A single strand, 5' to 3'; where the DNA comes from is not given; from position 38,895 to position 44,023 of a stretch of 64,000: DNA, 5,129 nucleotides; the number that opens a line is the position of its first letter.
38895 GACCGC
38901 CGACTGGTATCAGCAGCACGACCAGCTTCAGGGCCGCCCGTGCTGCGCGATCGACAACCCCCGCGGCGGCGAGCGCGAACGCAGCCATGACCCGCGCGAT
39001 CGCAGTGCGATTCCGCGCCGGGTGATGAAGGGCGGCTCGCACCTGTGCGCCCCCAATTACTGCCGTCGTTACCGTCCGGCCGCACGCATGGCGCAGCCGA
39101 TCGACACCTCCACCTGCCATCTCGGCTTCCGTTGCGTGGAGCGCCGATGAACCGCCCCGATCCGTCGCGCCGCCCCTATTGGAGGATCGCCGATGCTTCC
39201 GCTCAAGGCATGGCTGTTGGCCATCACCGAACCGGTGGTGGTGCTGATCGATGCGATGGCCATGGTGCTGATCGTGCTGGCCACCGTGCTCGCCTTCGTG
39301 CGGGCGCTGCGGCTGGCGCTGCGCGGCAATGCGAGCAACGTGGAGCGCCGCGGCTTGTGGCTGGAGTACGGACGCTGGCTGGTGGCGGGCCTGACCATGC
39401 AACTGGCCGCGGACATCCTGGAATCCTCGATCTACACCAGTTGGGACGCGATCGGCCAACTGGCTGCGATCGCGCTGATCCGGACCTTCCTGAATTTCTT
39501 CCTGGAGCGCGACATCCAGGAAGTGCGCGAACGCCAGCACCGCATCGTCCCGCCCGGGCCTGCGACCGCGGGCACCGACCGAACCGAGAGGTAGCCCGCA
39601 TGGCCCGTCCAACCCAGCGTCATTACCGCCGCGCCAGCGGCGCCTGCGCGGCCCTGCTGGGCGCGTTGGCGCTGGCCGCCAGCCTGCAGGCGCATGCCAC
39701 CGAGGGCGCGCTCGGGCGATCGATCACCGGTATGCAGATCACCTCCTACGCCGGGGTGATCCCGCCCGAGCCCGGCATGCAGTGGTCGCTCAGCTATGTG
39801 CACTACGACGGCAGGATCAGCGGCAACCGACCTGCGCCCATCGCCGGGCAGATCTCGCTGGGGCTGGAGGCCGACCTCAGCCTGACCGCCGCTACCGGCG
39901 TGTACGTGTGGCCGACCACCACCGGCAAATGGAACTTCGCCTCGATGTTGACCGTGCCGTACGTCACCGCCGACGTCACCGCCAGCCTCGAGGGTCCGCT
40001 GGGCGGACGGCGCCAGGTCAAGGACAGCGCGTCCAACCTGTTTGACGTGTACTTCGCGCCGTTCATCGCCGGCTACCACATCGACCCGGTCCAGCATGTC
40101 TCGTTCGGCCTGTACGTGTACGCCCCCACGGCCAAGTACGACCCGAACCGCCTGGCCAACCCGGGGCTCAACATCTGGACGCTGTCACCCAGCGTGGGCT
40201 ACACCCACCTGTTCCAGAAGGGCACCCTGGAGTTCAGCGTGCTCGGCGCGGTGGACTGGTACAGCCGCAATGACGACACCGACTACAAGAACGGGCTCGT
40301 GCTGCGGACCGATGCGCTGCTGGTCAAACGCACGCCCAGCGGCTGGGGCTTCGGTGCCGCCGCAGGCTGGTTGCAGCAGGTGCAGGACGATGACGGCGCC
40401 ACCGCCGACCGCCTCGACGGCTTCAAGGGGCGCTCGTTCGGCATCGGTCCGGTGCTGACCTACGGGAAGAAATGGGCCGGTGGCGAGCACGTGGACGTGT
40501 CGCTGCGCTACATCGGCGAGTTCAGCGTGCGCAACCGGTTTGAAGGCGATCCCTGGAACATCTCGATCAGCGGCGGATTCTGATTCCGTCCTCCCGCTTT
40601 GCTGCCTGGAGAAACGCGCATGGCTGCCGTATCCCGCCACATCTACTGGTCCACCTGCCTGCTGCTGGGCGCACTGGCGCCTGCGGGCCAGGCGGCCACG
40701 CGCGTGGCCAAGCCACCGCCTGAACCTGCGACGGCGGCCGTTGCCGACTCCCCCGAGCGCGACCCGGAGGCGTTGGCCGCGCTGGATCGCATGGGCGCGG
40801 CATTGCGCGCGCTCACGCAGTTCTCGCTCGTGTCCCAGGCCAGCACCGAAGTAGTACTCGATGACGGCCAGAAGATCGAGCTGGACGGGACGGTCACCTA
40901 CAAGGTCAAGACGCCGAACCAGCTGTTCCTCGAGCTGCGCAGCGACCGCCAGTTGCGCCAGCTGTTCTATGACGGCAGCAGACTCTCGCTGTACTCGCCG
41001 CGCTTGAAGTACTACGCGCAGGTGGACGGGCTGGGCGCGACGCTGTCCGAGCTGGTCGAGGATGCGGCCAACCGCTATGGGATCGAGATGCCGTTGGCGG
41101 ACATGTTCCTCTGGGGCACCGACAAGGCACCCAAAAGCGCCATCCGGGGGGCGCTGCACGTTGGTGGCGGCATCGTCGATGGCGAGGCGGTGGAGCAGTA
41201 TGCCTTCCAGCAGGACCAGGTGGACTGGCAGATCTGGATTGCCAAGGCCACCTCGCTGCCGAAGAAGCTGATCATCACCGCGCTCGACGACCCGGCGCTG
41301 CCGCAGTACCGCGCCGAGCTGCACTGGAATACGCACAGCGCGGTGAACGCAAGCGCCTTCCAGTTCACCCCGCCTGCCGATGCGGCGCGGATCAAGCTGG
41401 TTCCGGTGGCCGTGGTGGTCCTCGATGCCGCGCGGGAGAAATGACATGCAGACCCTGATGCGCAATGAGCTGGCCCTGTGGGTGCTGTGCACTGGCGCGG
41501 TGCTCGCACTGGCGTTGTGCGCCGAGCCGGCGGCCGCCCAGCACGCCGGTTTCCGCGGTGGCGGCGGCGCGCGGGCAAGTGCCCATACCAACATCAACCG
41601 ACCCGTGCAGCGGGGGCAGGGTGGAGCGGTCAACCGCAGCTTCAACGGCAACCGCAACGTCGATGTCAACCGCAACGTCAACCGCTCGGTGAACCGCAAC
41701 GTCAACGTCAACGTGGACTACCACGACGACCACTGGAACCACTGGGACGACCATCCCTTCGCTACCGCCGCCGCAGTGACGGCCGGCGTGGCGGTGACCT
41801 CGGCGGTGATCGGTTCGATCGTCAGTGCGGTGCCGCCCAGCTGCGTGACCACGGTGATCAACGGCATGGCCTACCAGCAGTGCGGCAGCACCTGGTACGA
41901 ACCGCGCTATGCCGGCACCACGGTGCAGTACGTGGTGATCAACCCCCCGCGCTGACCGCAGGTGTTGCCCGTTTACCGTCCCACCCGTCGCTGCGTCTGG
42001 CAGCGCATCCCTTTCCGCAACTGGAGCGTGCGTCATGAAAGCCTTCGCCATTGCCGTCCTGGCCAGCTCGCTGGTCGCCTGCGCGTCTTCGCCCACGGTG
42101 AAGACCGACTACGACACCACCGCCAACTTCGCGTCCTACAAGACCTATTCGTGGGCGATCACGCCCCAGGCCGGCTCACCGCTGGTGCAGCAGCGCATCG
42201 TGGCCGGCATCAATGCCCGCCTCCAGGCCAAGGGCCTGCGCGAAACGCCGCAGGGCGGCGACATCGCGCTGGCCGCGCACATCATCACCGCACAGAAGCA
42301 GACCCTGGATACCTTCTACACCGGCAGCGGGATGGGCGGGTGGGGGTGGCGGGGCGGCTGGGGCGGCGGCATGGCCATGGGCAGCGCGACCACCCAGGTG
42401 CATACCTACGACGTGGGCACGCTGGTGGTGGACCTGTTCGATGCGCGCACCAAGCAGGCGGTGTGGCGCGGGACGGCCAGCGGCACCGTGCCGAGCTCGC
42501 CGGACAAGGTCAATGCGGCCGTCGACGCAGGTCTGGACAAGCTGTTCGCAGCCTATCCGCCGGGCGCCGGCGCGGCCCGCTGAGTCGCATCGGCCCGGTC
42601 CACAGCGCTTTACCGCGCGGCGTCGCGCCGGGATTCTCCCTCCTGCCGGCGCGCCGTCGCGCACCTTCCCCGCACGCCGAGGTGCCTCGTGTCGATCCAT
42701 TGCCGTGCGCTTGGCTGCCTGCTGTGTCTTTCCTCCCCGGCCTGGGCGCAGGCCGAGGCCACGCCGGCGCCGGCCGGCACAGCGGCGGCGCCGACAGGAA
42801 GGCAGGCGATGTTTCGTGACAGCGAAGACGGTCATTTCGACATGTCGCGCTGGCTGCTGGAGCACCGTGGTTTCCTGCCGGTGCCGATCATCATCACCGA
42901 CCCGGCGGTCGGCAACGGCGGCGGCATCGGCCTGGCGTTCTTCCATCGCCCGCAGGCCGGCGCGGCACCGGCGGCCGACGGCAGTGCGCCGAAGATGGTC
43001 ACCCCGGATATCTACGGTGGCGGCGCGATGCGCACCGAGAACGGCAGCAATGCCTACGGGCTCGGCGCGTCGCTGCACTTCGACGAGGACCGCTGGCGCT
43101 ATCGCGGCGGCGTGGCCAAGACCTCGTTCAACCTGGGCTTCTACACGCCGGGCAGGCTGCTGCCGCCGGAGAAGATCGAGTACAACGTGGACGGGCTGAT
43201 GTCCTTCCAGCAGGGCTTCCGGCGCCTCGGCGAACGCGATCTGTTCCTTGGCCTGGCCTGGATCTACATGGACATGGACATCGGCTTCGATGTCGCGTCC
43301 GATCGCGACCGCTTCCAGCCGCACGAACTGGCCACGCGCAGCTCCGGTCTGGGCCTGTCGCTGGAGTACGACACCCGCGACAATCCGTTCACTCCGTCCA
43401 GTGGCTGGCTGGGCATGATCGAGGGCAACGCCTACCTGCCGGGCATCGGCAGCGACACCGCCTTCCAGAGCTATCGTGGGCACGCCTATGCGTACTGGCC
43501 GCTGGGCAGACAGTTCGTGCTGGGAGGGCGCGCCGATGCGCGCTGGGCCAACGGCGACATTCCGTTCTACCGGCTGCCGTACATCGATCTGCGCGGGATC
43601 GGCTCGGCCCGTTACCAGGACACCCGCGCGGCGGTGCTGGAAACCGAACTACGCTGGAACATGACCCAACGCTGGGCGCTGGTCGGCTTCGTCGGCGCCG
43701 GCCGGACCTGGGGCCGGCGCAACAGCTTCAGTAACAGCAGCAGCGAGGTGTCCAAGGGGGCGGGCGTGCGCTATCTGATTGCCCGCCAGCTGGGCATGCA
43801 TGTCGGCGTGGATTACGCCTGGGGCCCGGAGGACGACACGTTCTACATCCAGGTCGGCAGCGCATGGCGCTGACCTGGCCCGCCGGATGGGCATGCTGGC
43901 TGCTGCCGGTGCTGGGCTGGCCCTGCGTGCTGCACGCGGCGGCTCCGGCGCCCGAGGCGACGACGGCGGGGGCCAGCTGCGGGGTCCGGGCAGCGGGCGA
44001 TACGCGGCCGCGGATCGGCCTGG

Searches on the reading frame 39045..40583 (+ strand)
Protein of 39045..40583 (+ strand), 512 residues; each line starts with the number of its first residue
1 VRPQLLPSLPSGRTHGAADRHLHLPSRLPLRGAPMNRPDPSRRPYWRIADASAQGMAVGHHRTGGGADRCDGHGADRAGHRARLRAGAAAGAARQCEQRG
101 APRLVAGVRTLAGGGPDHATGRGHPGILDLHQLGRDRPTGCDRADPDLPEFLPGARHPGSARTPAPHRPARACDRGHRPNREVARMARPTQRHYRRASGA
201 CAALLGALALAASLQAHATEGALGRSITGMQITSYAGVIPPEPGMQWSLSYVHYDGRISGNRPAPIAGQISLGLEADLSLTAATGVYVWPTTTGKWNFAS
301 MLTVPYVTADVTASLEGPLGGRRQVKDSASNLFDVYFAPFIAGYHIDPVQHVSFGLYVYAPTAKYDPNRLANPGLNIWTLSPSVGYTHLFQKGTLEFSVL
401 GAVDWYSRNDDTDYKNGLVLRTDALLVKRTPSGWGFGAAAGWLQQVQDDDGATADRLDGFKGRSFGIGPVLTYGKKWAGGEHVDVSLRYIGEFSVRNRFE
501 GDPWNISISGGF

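Call 13: search_protein_families(library=pfam, proteins=[window:39045-40583:+])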
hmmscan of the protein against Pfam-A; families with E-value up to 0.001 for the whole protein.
window:39045-40583:+ (512 aa): 1 family
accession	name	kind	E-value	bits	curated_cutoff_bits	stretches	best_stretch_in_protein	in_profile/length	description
PF13557.12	Phenol_MetA_deg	-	2.4e-47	162.5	22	1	261-502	2-236/242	Putative MetA-pathway of phenol degradation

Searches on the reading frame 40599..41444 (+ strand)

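Call 13: search_protein_families(library=pfam, proteins=[window:40599-41444:+])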
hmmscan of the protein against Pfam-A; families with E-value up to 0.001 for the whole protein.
window:40599-41444:+ (281 aa): 2 families
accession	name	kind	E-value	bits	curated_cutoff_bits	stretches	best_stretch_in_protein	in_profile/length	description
PF09865.15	DUF2092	-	1.1e-54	185.5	21.2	1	60-267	3-211/212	Predicted periplasmic protein (DUF2092)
PF01145.31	Band_7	-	0.00058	20.4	23.6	0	83-122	50-94/176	SPFH domain / Band 7 family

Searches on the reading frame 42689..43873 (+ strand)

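Call 13: search_protein_families(library=pfam, proteins=[window:42689-43873:+])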
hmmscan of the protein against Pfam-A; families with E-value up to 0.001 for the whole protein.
window:42689-43873:+ (394 aa): 1 family
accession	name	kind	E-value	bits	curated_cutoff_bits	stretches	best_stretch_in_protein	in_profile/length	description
PF01103.29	Omp85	-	1.1e-12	48.6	24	1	216-393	112-325/325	Omp85 superfamily domain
